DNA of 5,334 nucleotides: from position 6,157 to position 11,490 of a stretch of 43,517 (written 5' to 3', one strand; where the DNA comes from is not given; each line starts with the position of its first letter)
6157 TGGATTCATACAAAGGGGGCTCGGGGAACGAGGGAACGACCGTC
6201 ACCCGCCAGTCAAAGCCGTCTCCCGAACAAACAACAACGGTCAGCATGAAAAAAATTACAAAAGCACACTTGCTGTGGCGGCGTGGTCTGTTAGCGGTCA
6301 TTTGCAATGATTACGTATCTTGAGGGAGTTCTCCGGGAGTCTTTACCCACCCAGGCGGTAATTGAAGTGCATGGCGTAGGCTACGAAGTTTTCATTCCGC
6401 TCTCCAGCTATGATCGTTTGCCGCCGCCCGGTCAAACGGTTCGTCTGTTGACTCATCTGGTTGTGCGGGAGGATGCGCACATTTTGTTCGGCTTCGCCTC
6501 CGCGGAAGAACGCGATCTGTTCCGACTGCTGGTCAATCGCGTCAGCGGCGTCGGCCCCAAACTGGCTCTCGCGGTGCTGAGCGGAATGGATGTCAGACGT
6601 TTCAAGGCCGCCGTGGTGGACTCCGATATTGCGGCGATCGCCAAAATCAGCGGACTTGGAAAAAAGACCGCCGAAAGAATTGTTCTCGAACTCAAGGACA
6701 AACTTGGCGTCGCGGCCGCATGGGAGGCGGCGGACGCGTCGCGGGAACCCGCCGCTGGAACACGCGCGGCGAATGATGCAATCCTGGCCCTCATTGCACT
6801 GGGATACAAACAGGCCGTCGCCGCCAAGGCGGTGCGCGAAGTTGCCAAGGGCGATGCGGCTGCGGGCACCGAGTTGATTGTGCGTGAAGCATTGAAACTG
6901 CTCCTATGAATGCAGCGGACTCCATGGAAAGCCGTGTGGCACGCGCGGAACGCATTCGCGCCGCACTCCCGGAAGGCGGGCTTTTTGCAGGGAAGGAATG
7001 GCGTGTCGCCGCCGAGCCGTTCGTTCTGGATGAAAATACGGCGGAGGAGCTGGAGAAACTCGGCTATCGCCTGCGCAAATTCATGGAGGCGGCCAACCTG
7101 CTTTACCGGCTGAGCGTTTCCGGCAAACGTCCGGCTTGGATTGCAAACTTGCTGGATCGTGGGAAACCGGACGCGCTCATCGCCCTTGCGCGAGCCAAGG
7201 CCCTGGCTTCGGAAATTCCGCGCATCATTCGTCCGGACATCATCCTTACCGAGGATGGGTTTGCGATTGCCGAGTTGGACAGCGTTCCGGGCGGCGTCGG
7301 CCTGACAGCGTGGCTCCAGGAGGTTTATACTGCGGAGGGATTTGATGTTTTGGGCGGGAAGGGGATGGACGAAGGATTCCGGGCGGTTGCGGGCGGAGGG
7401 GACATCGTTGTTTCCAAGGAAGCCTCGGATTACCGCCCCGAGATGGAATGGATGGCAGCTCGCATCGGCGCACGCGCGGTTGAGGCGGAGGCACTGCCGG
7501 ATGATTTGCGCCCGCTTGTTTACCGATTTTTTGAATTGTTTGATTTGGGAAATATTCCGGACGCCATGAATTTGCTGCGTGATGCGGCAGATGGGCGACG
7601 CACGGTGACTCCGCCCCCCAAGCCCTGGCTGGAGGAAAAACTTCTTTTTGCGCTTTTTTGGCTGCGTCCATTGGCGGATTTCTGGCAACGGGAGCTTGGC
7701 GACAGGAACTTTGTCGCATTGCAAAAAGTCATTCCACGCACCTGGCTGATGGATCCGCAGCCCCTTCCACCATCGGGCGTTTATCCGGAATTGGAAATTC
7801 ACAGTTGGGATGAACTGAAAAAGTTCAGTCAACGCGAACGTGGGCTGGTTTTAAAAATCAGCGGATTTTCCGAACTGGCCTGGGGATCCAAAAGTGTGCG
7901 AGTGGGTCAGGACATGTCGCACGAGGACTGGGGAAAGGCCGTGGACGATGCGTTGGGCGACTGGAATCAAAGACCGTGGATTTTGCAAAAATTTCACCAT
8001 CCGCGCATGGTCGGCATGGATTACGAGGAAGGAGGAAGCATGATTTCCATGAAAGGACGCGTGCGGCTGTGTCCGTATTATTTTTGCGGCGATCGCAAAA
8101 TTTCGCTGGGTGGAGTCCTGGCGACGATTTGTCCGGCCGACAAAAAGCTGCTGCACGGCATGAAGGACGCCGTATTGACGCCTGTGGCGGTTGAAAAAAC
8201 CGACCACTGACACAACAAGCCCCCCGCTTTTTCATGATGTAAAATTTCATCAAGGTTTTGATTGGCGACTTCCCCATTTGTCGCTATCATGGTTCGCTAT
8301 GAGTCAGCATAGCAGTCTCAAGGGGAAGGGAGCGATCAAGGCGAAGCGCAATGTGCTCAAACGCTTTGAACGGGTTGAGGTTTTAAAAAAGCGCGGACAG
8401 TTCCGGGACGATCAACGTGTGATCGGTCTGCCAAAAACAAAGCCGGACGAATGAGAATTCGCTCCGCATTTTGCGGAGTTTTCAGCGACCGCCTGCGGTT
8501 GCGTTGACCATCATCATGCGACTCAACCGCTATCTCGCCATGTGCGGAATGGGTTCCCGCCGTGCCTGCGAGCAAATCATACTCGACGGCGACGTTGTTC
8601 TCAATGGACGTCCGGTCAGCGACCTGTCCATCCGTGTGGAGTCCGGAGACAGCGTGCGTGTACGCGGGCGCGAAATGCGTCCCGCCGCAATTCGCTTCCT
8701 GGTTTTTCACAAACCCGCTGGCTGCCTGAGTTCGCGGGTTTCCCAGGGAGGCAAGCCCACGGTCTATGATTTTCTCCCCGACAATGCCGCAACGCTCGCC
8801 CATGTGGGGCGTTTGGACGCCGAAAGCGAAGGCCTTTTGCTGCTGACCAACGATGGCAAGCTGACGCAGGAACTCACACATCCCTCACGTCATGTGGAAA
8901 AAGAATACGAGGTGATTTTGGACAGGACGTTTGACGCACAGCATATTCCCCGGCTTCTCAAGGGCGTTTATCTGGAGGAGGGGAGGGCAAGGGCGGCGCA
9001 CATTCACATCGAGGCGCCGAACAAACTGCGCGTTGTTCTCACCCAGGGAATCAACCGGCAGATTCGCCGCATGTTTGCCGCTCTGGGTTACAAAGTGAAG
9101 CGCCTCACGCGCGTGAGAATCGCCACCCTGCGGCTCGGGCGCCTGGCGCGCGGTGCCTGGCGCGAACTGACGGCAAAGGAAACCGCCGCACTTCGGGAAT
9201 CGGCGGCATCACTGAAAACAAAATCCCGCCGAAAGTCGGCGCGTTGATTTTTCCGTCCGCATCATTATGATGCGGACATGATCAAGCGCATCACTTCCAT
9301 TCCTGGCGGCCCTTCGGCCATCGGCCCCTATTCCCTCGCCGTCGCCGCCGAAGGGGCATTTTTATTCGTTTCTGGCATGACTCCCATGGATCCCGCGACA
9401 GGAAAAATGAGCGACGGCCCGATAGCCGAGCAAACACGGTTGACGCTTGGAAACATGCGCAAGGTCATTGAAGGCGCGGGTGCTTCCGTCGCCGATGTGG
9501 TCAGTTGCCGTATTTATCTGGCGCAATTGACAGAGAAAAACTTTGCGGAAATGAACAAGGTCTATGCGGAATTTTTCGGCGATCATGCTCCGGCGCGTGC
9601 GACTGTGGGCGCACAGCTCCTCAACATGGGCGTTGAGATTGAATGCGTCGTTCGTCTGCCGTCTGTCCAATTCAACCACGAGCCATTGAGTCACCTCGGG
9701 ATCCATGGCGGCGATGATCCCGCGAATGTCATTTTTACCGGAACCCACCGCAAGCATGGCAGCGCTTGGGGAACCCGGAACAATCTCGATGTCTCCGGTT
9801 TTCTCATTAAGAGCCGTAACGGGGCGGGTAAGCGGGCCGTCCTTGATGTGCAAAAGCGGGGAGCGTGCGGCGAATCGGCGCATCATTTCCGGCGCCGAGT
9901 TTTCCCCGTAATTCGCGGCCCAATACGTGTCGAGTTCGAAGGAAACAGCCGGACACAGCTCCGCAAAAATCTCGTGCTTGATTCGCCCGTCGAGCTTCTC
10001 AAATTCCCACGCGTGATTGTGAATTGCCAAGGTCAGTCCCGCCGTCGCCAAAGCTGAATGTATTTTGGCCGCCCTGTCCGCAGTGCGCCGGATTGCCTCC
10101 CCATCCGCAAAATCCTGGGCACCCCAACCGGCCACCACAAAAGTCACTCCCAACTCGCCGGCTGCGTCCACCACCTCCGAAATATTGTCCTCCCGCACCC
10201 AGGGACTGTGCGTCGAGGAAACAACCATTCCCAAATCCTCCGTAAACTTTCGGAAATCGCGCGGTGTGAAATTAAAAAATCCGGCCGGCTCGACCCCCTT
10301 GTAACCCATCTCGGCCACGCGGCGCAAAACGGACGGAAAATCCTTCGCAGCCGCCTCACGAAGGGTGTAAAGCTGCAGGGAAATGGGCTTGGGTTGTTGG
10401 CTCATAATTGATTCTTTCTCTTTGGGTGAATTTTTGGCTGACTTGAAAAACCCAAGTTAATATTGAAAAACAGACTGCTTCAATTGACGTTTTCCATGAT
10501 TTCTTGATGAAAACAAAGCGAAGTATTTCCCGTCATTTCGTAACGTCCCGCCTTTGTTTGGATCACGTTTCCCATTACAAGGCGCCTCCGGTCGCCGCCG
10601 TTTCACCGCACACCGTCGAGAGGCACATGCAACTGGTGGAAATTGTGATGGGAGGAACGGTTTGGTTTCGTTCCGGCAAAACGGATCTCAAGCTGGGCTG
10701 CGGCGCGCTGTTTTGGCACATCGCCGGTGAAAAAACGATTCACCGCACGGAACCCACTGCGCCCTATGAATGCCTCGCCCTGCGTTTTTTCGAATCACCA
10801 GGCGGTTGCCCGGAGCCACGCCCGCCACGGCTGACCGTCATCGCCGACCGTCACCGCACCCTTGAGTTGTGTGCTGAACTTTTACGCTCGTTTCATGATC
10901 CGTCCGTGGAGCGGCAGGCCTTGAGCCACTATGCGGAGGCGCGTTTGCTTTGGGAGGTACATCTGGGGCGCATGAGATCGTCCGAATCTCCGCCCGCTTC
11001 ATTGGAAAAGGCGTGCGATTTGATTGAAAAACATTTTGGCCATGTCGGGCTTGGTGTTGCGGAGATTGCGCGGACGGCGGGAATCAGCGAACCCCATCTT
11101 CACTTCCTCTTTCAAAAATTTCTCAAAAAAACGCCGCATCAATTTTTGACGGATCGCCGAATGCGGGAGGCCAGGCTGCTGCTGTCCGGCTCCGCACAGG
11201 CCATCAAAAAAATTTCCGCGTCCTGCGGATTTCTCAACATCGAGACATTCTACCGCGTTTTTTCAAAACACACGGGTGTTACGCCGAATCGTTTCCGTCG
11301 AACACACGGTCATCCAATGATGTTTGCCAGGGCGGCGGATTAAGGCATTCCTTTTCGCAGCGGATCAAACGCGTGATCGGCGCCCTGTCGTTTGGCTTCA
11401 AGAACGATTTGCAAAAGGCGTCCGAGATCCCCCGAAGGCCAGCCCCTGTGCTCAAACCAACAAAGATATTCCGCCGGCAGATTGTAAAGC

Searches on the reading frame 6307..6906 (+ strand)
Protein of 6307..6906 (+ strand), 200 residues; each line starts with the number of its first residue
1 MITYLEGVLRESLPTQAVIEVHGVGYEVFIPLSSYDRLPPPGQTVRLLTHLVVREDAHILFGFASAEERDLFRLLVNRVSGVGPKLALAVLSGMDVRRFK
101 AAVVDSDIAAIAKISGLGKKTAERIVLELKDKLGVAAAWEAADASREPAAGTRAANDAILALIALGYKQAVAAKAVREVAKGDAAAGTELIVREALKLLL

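Call 62: search_protein_families(library=pfam, proteins=[window:6307-6906:+], max_evalue=0.0001)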
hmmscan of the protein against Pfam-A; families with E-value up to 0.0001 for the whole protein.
window:6307-6906:+ (200 aa): 4 families
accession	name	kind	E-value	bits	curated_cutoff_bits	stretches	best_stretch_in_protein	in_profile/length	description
PF01330.27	RuvA_N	-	2.9e-24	85.4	23.6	1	1-62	1-61/61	RuvA N terminal domain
PF14520.12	HHH_5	-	2.3e-15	57.2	27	1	76-131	4-57/57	Helix-hairpin-helix domain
PF07499.19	RuvA_C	-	1e-11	45.6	24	1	154-199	2-46/47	RuvA, C-terminal domain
PF00633.29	HHH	-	4.7e-05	23.5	24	0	105-126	7-28/30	Helix-hairpin-helix motif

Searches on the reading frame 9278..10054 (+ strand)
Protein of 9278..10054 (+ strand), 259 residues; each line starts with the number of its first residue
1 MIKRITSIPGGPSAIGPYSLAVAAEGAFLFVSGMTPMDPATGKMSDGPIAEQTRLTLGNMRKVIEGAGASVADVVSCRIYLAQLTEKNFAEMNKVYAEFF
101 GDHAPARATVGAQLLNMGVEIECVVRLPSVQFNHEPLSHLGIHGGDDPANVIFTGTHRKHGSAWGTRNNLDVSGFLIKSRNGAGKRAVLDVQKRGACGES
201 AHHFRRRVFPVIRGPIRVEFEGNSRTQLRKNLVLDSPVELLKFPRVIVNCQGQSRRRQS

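Call 26: search_protein_families(library=pfam, proteins=[window:9278-10054:+], max_evalue=0.0001)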
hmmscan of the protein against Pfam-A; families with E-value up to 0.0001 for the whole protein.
window:9278-10054:+ (259 aa): 1 family
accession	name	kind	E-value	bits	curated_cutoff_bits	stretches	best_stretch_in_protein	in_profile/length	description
PF01042.26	Ribonuc_L-PSP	-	5e-28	98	27.3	1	12-125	5-119/121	Endoribonuclease L-PSP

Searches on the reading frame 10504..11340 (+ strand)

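Call 26: search_protein_families(library=pfam, proteins=[window:10504-11340:+], max_evalue=0.0001)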
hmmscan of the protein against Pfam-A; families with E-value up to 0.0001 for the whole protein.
window:10504-11340:+ (279 aa): 2 families
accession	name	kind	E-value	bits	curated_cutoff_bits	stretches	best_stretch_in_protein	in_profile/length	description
PF12833.13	HTH_18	-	2.3e-20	73.1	33.6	1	188-266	1-79/80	Helix-turn-helix domain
PF00165.29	HTH_AraC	-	2.3e-15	56.7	26.6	1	232-266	9-42/42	Bacterial regulatory helix-turn-helix proteins, AraC family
